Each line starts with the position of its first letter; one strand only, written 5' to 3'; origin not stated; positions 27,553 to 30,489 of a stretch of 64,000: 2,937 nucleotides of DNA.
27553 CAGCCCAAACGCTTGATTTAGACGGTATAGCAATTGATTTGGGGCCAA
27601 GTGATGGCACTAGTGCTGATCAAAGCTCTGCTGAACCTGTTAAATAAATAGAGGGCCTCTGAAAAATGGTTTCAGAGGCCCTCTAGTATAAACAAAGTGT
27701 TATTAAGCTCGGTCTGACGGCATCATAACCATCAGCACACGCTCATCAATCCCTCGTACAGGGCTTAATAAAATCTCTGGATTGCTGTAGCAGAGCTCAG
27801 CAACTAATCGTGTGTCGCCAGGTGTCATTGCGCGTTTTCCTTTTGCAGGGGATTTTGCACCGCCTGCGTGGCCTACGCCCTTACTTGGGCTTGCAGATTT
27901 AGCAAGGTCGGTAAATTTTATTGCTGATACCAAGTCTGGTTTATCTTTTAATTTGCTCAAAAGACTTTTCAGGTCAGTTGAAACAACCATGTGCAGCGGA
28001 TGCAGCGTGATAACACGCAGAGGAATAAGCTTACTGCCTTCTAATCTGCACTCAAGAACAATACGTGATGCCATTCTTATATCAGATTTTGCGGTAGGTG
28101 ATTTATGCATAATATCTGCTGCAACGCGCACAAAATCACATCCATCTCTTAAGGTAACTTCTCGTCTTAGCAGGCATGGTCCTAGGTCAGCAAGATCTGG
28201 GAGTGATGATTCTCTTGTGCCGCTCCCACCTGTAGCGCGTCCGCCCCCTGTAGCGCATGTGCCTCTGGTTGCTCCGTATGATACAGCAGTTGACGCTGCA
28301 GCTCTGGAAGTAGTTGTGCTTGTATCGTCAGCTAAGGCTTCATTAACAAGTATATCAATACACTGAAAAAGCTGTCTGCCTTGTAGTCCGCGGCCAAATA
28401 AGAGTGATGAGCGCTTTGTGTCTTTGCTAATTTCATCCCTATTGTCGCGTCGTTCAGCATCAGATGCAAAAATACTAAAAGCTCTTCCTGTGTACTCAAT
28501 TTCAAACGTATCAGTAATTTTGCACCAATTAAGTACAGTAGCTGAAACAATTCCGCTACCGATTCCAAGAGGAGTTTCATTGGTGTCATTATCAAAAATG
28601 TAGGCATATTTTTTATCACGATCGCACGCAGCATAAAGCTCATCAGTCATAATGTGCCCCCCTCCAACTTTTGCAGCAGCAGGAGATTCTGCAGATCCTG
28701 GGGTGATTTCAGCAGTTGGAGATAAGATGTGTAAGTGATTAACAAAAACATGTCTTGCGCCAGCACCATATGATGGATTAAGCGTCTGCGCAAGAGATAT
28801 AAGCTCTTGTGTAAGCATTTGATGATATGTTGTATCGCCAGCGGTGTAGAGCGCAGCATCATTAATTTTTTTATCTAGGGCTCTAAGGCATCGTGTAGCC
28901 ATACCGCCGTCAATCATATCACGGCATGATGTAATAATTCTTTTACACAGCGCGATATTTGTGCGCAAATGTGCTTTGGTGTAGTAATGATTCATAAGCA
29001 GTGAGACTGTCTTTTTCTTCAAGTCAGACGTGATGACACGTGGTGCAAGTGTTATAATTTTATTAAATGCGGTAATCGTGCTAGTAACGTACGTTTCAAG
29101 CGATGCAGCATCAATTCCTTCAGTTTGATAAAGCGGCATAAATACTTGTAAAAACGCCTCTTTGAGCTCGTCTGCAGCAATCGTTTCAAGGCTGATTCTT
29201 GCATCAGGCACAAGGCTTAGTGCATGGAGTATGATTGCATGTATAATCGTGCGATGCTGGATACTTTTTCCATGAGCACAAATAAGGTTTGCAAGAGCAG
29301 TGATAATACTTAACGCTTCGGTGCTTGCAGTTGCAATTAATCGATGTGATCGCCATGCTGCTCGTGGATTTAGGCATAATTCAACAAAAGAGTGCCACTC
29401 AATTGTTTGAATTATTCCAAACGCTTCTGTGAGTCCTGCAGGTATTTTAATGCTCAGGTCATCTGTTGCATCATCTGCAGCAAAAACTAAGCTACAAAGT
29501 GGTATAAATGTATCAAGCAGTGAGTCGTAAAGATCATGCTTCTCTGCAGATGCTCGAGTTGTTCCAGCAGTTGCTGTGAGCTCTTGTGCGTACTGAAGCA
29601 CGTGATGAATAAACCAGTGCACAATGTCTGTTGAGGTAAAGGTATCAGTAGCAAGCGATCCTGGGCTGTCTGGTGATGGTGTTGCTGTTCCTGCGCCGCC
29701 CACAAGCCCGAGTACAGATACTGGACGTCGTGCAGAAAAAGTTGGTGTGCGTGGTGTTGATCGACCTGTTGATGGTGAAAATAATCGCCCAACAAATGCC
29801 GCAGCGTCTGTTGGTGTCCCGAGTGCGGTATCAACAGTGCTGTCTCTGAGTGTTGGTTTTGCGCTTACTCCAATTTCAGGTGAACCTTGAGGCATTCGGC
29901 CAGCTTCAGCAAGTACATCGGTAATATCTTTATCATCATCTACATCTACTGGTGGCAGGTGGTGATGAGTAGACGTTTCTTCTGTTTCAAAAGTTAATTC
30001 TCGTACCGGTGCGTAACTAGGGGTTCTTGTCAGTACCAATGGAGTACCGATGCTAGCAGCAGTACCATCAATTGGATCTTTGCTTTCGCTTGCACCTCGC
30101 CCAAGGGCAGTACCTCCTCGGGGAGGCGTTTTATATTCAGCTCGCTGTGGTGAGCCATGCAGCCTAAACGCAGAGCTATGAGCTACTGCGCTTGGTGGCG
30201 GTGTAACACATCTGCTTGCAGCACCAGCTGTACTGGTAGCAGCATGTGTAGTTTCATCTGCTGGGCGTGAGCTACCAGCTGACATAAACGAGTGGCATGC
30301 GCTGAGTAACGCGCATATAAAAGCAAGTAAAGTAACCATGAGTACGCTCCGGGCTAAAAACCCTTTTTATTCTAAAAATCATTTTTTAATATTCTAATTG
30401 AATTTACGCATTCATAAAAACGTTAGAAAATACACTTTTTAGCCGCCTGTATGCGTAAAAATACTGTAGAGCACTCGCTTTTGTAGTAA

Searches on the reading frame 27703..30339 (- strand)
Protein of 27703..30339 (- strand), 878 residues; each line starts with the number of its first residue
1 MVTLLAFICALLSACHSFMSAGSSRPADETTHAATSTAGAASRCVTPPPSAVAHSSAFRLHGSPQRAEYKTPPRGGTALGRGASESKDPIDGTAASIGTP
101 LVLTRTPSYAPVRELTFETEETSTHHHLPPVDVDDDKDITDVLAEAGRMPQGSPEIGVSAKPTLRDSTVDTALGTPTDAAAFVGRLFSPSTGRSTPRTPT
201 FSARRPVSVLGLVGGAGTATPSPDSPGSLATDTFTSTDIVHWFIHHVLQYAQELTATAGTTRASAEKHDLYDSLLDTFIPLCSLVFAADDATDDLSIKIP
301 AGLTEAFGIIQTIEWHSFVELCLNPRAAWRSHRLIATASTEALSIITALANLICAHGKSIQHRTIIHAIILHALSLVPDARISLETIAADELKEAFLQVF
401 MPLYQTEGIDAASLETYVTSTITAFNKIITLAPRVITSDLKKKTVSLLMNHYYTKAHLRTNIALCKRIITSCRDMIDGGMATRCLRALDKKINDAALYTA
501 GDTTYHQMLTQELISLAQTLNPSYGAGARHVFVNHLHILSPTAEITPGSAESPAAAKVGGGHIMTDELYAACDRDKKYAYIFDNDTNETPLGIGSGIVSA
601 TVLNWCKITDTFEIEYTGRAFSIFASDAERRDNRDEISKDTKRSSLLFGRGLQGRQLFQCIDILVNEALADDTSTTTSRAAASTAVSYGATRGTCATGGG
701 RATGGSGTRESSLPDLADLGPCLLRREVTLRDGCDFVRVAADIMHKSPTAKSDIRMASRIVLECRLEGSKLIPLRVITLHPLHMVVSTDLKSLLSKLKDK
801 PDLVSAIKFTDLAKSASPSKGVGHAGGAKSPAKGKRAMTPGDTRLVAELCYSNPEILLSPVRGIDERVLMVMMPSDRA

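Call 3: search_protein_families(library=pfam, proteins=[window:27703-30339:-], max_evalue=1)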
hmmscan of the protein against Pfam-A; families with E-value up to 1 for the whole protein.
window:27703-30339:- (878 aa): 0 families

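Call 4: search_protein_families(library=ncbifam, proteins=[window:27703-30339:-], max_evalue=1)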
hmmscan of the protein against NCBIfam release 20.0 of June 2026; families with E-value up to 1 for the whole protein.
window:27703-30339:- (878 aa): 0 families

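Call 5: find_encoding_contigs(protein=window:27703-30339:-, flank=10000, max_places=6)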
Protein window:27703-30339:- (878 aa): 3 contigs read that carry it; 1 place shown.
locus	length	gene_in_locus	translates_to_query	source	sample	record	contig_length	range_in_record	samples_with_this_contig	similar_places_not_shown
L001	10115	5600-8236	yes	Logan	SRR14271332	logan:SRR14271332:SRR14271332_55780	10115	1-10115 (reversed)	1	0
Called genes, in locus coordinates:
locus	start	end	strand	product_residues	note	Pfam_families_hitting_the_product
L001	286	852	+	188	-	-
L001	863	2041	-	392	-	-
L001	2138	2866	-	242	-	-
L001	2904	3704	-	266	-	-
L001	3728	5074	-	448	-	-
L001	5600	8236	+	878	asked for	-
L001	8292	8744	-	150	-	-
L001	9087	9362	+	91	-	PF12796:Ank_2 (weak), PF13637:Ank_4 (faint), PF13857:Ank_5 (faint), PF00023:Ank (weak)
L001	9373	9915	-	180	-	-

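Call 7: find_homologous_proteins(query=window:27703-30339:-, max_evalue=0.001)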
Query window:27703-30339:- (878 aa): 2 proteins with E <= 0.001 among 8000 candidates.
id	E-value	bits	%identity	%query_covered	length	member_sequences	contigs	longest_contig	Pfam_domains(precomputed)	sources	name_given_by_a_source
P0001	0.0e+0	1955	100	100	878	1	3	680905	-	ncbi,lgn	-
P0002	0.0e+0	1603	84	100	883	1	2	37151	-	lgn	-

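Call 14: find_encoding_contigs(protein=P0002, flank=10000, max_places=4)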
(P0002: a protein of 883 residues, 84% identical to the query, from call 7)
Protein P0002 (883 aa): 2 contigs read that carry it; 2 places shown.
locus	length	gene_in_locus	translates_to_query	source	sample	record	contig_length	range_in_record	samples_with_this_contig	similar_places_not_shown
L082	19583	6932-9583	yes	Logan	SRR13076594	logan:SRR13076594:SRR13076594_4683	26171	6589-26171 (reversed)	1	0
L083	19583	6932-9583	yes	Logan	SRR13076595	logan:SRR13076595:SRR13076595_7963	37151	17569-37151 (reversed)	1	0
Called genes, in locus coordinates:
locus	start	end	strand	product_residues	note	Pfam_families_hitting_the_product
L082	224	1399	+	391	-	PF13173:AAA_14, PF13635:DUF4143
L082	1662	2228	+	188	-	-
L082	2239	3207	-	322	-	-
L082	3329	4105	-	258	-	-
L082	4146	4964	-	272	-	-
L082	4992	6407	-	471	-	-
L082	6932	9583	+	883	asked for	-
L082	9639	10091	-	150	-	-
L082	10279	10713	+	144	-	PF12796:Ank_2 (weak), PF13637:Ank_4 (faint), PF00023:Ank (weak)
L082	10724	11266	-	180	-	-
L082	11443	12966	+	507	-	PF01039:Carboxyl_trans, PF06833:MdcE (faint), PF03255:ACCA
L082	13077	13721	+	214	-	PF13302:Acetyltransf_3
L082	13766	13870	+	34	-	-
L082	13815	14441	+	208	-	PF13302:Acetyltransf_3, PF13420:Acetyltransf_4 (weak), PF00583:Acetyltransf_1 (weak)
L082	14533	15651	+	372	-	PF03193:RsgA_GTPase (faint), PF13167:GTP-bdg_N, PF16360:GTP-bdg_M, PF01926:MMR_HSR1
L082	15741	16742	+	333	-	PF00044:Gp_dh_N, PF02800:Gp_dh_C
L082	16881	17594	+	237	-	PF24481:CT398_CC (weak)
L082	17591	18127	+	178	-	PF00075:RNase_H, PF13456:RVT_3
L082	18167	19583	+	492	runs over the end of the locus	PF08486:SpoIID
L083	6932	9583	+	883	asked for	-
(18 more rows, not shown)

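Call 23: search_protein_families(library=phrogs, proteins=[window:27703-30339:-], max_evalue=0.1)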
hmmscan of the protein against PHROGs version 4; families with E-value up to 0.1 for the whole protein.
window:27703-30339:- (878 aa): 0 families

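Call 24: search_protein_families(library=padloc, proteins=[window:27703-30339:-], max_evalue=0.1)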
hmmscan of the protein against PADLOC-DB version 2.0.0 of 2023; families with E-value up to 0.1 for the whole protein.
window:27703-30339:- (878 aa): 0 families

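Call 25: search_solved_structures(query=window:27703-30339:-, max_evalue=10)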
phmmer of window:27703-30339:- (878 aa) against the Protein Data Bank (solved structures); distinct sequences matched with E-value up to 10: 1.
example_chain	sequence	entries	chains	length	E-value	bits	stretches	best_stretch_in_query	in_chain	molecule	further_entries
9mu7_E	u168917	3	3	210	1.7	10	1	747-811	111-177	DNA-directed RNA polymerase II subunit RPB5 | RPB5 homolog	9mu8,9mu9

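Call 41: search_protein_representatives(protein=window:27703-30339:-)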
Query: 878 residues. Proteins with E-value up to 0.001 (for the whole library): 1; up to 1e-10: 1; up to 1e-30: 1. The best 1 are listed.
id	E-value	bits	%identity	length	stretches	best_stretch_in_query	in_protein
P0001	0.0e+00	1954.8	100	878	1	1-878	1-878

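Call 64: predict_structure(alignment_id=A4)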
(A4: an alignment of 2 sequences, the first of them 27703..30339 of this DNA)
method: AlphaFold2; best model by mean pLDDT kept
length: 878 residues; sequences in the alignment: 2
mean_pLDDT: 31.1   pTM: 0.23
mean pLDDT of the five models: 31.1, 28.8, 28.8, 25.7, 24.4
residues with pLDDT >= 90: 0; 70-90: 0; 50-70: 11; < 50: 867
segments of 3 or more residues with pLDDT < 50: 1-71, 73-309, 311-332, 340-510, 512-517, 519-521, 523-878
pLDDT, mean of each block of 10 residues (from residue 1): 35 35 30 27 29 23 26 33 28 25 23 26 26 29 27 27 26 26 26 25 23 25 26 27 32 29 28 29 28 31 46 45 41 50 47 38 36 35 32 36 31 37 38 34 37 36 43 37 42 39 42 48 39 23 25 23 26 26 24 21 22 21 25 30 29 34 35 28 24 24 27 27 34 36 35 35 38 36 29 33 31 30 26 29 29 28 27 26
secondary structure, 60 per line:
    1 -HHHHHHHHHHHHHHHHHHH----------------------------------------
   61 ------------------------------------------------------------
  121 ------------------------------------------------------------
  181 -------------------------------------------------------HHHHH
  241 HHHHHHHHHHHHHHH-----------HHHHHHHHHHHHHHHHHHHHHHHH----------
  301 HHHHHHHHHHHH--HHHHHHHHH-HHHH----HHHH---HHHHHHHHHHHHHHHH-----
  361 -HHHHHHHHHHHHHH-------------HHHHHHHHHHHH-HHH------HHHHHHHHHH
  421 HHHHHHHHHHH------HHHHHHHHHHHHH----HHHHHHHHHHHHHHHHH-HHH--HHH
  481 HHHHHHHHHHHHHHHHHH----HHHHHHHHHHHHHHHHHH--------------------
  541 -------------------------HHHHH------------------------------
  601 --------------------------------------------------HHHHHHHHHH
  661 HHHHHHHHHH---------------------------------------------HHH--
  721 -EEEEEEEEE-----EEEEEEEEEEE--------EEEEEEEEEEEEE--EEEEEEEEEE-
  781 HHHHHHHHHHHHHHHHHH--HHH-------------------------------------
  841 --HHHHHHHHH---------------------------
elements in order (helices of 4 or more, strands of 3 or more residues): H2-20 H236-255 H267-290 H301-312 H315-323 H325-328 H333-336 H340-355 H362-375 H389-400 H411-431 H438-450 H455-471 H478-498 H503-520 H566-570 H651-670 E722-730 E736-746 E755-767 E770-779 H781-798 H843-851

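Call 78: search_protein_families(library=pfam, proteins=[L082:4146-4976:-, L082:3329-4126:-, L082:2239-3258:-], max_evalue=0.1)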
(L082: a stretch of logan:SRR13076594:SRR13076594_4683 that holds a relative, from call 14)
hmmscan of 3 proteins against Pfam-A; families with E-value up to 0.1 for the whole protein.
L082:4146-4976:- (276 aa): 0 families

L082:3329-4126:- (265 aa): 0 families

L082:2239-3258:- (339 aa): 2 families
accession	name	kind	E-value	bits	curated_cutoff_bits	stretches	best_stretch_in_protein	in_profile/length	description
PF15432.12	Sec-ASP3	-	0.019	15.5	27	1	191-249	21-79/126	Accessory Sec secretory system ASP3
PF04425.17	Bul1_N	-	0.046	12.9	28.7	1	235-310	19-93/451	Bul1 N terminus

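Call 79: search_protein_families(library=phrogs, proteins=[L082:4146-4976:-, L082:3329-4126:-, L082:2239-3258:-], max_evalue=0.01)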
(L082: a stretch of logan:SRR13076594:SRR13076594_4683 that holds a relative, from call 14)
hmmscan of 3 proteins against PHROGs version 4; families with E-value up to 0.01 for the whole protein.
L082:4146-4976:- (276 aa): 0 families

L082:3329-4126:- (265 aa): 0 families

L082:2239-3258:- (339 aa): 0 families
